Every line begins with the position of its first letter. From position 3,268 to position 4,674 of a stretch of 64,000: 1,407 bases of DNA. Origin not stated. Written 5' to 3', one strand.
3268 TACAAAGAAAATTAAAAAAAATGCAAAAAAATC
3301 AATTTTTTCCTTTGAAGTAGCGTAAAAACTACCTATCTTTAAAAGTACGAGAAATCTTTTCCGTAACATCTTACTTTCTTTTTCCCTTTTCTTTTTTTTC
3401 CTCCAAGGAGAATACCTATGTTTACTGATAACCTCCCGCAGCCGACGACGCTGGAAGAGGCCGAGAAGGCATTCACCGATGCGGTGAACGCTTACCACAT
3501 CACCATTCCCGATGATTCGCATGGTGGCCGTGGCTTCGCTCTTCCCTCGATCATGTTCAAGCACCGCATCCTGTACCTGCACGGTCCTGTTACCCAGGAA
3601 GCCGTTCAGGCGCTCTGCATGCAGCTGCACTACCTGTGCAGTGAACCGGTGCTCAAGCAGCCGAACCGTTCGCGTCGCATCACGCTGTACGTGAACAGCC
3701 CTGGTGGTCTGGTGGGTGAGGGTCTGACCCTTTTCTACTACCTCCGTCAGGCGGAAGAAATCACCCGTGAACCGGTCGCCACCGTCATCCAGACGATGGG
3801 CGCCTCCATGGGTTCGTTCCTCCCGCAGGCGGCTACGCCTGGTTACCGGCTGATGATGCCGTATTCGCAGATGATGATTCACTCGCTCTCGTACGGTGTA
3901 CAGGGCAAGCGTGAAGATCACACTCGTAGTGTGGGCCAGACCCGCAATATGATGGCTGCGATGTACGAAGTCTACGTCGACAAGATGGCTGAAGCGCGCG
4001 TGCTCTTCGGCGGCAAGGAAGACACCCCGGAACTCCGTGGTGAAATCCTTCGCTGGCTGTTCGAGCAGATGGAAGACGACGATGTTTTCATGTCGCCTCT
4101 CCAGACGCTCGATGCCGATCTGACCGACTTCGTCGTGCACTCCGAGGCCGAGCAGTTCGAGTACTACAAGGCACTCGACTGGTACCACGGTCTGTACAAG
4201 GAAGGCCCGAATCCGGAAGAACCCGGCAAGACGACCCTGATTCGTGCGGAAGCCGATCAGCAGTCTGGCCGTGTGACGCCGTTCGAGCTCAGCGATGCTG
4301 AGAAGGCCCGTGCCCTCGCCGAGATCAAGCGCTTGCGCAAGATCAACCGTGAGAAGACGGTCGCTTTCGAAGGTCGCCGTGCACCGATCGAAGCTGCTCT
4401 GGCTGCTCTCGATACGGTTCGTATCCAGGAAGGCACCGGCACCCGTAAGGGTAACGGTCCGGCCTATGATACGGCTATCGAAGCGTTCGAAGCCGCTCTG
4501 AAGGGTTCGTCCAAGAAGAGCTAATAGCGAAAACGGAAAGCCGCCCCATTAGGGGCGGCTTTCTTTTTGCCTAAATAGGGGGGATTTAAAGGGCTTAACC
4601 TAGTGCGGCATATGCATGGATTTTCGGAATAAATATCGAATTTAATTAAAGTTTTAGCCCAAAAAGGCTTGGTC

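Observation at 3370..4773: Paired polypyrimidine (CT-rich) leaders with homopolymeric T runs precede both island genes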

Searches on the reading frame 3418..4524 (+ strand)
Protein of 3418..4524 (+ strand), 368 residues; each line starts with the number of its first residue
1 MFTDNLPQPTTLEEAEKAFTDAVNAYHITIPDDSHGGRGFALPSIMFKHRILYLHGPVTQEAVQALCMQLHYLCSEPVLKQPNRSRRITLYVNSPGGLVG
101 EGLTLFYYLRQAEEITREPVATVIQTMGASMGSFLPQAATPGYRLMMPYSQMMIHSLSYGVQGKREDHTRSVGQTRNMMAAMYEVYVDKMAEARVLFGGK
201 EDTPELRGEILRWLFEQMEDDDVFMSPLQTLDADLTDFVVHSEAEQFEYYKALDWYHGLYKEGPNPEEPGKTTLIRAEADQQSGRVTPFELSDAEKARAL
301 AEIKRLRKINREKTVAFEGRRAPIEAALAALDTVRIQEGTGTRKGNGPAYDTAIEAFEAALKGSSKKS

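Call 6: search_protein_families(library=pfam, proteins=[window:3418-4524:+], max_evalue=0.01)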
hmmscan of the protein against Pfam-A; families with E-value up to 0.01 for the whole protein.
window:3418-4524:+ (368 aa): 1 family
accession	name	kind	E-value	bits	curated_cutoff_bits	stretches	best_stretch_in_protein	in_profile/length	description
PF00574.28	CLP_protease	-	2e-22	80.4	20.2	1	41-189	8-146/182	Clp protease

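Call 9: find_encoding_contigs(protein=window:3418-4524:+, flank=6000, max_places=8)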
Protein window:3418-4524:+ (368 aa): 23 contigs read that carry it; 8 places shown.
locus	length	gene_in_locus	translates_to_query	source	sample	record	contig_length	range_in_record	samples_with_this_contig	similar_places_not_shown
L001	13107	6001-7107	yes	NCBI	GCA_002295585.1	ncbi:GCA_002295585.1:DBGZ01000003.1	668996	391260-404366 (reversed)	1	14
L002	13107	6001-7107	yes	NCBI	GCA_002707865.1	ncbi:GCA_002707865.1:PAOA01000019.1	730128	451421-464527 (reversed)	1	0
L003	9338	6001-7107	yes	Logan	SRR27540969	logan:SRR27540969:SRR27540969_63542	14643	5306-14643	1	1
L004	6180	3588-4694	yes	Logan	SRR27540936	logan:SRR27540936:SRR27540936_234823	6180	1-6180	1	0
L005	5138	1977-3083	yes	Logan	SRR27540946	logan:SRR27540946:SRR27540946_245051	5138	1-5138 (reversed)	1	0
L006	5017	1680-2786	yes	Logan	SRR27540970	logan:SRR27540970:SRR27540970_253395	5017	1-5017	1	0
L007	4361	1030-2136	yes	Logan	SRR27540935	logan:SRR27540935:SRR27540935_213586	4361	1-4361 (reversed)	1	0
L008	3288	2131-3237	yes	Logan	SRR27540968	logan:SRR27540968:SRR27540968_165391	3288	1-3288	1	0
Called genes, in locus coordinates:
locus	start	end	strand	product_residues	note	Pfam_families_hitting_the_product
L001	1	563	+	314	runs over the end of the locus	PF00698:Acyl_transf_1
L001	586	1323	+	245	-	PF00106:adh_short, PF08659:KR, PF13561:adh_short_C2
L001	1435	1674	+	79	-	PF00550:PP-binding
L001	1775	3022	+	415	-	PF00109:ketoacyl-synt, PF02801:Ketoacyl-synt_C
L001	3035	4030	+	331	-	PF02618:YceG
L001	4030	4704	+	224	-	PF00625:Guanylate_kin, PF13238:AAA_18 (faint)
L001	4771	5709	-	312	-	PF03372:Exo_endo_phos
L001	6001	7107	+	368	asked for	PF00574:CLP_protease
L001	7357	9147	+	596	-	-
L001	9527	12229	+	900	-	PF01839:FG-GAP (faint), PF13517:FG-GAP_3, PF07593:UnbV_ASPIC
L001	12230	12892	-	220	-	PF06532:NrsF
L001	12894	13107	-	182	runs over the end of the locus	PF07638:Sigma70_ECF (weak), PF04542:Sigma70_r2, PF08281:Sigma70_r4_2, PF04545:Sigma70_r4 (weak), PF22233:PhyR_sigma-like (weak)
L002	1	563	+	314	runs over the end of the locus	PF00698:Acyl_transf_1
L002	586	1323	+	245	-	PF00106:adh_short, PF08659:KR, PF13561:adh_short_C2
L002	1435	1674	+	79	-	PF00550:PP-binding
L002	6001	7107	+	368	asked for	PF00574:CLP_protease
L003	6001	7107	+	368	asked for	PF00574:CLP_protease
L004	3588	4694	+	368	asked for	PF00574:CLP_protease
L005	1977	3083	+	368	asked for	PF00574:CLP_protease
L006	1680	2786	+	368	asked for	PF00574:CLP_protease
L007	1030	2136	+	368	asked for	PF00574:CLP_protease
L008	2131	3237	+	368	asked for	PF00574:CLP_protease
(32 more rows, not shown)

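Call 12: find_homologous_proteins(query=window:3418-4524:+)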
Query window:3418-4524:+ (368 aa): 16 proteins with E <= 0.001 among 8000 candidates.
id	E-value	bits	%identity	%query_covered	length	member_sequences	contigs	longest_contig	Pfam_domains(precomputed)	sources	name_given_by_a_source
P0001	8.8e-245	829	99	100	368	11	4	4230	PF00574.29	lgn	-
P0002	7.9e-169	580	72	99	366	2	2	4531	PF00574.29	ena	-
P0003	1.2e-158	546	66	99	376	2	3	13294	PF00574.29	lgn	-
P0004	4.0e-151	521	65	100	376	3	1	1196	PF00574.29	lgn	-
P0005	2.2e-150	519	65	98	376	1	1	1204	PF00574.29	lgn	-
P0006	1.0e-136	474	64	97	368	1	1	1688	PF00574.29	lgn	-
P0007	1.4e-96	342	49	94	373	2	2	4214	PF00574.29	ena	-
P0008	1.2e-57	214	46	64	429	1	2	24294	PF00574.29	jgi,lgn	jgi:ATP-dependent protease ClpP protease subunit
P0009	6.9e-15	73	29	59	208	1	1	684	PF00574.29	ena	-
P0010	1.1e-13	69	34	42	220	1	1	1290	PF00574.29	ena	-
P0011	1.7e-13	69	34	42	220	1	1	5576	PF00574.29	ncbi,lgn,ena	-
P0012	5.1e-13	67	34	43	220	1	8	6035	PF00574.29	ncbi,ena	-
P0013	5.2e-13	67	34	43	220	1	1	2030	PF00574.29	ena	-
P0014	5.4e-13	67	34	45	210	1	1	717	PF00574.29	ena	-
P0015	1.8e-7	49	27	64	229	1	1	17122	PF00574.29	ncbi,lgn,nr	ncbi:MAG: ATP-dependent Clp protease proteolytic subunit [Phycisphaerae bacterium]|nr:ATP-dependent 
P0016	4.0e-6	44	27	64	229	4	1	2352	PF00574.29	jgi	jgi:ATP-dependent Clp protease protease subunit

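Call 13: find_related_loci(query=window:3418-4524:+, collection=genome_contigs, flank=6000)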
Query window:3418-4524:+ (368 aa) in genome_contigs; peptide patterns used: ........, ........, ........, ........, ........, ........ (x = any residue, [..] = any of these).
59 stretches matched a pattern, but none encodes a relative of the query by tblastn (E <= 1e-3).

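Call 14: list_cluster_members(proteins=[window:3418-4524:+, window:4774-6564:+, window:1447-2121:+, window:2188-3126:-])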
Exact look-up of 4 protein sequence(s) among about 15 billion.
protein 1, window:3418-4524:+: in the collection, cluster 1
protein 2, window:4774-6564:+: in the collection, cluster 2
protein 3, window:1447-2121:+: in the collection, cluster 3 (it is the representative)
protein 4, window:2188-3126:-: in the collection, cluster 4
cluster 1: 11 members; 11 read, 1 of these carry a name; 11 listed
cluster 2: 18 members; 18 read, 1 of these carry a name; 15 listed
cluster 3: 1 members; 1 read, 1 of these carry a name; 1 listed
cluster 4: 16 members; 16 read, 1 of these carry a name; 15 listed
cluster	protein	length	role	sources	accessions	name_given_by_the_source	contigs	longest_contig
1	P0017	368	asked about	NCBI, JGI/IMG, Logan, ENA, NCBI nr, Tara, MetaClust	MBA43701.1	MAG: hypothetical protein CMF62_06850 [Magnetococcales bacterium] | hypothetical protein [Magnetococcales bacterium] | strand:- start:397221 stop:398327 length:1107 start_codon:yes stop_codon:yes ...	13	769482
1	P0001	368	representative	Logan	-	-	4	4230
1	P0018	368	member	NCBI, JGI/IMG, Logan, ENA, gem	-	-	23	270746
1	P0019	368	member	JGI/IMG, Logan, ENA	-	-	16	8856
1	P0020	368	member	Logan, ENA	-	-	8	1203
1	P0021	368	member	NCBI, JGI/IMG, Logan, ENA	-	-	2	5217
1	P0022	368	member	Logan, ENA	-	-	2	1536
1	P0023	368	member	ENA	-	-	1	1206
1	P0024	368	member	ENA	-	-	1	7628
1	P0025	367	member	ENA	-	-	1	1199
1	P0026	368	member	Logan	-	-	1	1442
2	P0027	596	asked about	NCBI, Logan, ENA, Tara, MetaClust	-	strand:- start:395181 stop:396971 length:1791 start_codon:yes stop_codon:yes ... | TARA_070_MES_0.45-0.8_scaffold63961_2_gene56268 "" ""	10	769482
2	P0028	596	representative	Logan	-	-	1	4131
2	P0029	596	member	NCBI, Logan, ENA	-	-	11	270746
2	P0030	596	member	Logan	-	-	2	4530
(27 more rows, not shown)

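Call 16: find_encoding_contigs(protein=P0002, flank=5000, max_places=3)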
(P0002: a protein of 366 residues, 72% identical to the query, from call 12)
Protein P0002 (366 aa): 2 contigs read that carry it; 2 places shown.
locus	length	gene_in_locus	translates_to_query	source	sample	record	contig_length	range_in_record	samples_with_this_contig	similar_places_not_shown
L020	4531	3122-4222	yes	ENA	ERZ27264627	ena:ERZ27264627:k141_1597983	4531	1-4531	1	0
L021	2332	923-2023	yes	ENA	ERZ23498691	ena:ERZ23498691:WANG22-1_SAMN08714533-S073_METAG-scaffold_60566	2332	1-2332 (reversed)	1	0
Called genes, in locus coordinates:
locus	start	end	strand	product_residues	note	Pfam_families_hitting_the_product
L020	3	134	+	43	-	?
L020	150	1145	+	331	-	PF02618:YceG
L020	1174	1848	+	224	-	PF00625:Guanylate_kin, PF13238:AAA_18 (weak)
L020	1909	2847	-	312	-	PF03372:Exo_endo_phos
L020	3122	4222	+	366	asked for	PF00574:CLP_protease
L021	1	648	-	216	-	?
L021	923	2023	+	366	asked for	PF00574:CLP_protease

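Call 17: find_encoding_contigs(protein=P0003, flank=5000, max_places=3)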
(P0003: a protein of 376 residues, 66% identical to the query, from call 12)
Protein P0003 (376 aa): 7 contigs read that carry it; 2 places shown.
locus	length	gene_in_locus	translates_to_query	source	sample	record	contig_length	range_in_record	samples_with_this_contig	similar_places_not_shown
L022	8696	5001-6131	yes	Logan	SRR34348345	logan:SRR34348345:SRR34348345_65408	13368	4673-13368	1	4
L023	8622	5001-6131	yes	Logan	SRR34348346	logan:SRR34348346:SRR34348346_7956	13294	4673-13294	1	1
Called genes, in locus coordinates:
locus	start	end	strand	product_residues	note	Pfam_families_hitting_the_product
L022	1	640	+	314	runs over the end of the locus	PF00698:Acyl_transf_1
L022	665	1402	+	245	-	PF00106:adh_short, PF08659:KR, PF13561:adh_short_C2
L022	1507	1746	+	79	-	PF00550:PP-binding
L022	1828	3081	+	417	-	PF00109:ketoacyl-synt, PF02801:Ketoacyl-synt_C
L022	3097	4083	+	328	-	PF02618:YceG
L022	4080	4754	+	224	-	PF00625:Guanylate_kin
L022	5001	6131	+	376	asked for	PF00574:CLP_protease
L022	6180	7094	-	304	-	PF00294:PfkB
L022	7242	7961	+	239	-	-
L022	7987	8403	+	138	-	-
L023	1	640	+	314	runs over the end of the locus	PF00698:Acyl_transf_1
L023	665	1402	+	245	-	PF00106:adh_short, PF08659:KR, PF13561:adh_short_C2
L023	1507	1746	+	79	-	PF00550:PP-binding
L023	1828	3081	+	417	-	PF00109:ketoacyl-synt, PF02801:Ketoacyl-synt_C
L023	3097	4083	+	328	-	PF02618:YceG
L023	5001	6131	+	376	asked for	PF00574:CLP_protease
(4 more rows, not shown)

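Call 22: find_encoding_contigs(protein=P0007, flank=5000, max_places=3)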
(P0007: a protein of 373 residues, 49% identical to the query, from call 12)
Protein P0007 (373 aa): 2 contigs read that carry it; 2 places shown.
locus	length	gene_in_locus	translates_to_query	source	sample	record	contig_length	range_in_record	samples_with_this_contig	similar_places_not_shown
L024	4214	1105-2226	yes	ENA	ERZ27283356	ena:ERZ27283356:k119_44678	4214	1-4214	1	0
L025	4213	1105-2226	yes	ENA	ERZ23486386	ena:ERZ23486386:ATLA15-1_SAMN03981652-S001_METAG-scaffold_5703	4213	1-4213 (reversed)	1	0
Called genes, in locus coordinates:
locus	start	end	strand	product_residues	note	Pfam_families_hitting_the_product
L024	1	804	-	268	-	?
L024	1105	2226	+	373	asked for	PF00574:CLP_protease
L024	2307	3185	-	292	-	PF00294:PfkB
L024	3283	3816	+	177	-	PF00702:Hydrolase, PF13419:HAD_2, PF13242:Hydrolase_like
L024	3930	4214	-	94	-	?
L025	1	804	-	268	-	?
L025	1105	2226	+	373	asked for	PF00574:CLP_protease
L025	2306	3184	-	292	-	PF00294:PfkB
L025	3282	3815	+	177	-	PF08645:PNK3P (faint), PF00702:Hydrolase, PF13419:HAD_2, PF13242:Hydrolase_like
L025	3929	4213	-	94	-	?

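Call 23: find_encoding_contigs(protein=P0008, flank=8000, max_places=3)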
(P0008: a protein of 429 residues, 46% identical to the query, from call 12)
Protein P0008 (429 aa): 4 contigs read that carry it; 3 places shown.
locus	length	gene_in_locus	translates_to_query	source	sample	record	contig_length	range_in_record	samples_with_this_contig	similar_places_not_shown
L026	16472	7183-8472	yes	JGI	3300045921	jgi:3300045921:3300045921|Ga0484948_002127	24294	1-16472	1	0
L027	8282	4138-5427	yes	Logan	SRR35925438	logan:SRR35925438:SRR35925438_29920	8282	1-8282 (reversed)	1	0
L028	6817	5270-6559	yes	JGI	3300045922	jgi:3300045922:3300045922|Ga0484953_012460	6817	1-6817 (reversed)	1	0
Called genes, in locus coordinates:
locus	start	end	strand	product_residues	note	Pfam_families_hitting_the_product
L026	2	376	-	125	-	?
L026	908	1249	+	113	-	PF13560:HTH_31, PF01381:HTH_3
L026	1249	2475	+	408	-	PF13657:Couple_hipA, PF07804:HipA_C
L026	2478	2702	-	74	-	-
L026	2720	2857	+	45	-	-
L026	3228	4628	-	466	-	PF07690:MFS_1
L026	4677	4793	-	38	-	-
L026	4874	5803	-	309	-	PF03372:Exo_endo_phos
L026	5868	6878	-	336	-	PF03372:Exo_endo_phos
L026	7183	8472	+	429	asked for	PF00574:CLP_protease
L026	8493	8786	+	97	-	PF19883:DUF6356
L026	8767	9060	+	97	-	-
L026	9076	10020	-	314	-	PF00294:PfkB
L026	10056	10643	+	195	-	PF05014:Nuc_deoxyrib_tr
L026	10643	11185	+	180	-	PF00702:Hydrolase, PF13419:HAD_2 (weak), PF13242:Hydrolase_like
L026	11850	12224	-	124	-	-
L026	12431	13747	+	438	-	PF05697:Trigger_N, PF00254:FKBP_C, PF05698:Trigger_C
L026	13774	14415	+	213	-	PF00574:CLP_protease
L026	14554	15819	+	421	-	PF06689:zf-C4_ClpX, PF01078:Mg_chelatase (faint), PF05496:RuvB_N (weak), PF00004:AAA, PF07724:AAA_2, PF07728:AAA_5 (faint), PF13401:AAA_22 (faint), PF10431:ClpB_D2-small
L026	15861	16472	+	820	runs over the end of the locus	PF02190:LON_substr_bdg, PF13191:AAA_16 (faint), PF08298:AAA_PrkA (faint), PF00004:AAA, PF07728:AAA_5, PF22667:Lon_lid, PF05362:Lon_C, PF13541:ChlI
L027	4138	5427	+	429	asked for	PF00574:CLP_protease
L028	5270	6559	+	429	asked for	PF00574:CLP_protease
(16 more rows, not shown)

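Call 40: search_protein_families(library=pfam, proteins=[L022:7242-7961:+], max_evalue=0.01)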
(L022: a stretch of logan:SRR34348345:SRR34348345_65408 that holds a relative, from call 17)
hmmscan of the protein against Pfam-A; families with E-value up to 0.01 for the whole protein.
L022:7242-7961:+ (239 aa): 0 families

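Call 54: find_related_loci(query=A2, collection=metagenome_contigs, flank=10000)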
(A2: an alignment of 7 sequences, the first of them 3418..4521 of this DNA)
Query A2 (368 aa) in metagenome_contigs; peptide patterns used: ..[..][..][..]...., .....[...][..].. (x = any residue, [..] = any of these).
305 stretches matched a pattern; 4 encode a relative of the query (tblastn E <= 1e-3); 4 distinct loci.
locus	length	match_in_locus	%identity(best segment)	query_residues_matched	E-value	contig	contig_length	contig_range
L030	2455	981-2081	66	9-367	8e-177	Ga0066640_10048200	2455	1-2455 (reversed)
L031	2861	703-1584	42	25-293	5e-70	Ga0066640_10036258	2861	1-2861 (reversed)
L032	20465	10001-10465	31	23-187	7e-22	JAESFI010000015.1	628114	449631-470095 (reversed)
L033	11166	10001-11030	33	46-167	1e-15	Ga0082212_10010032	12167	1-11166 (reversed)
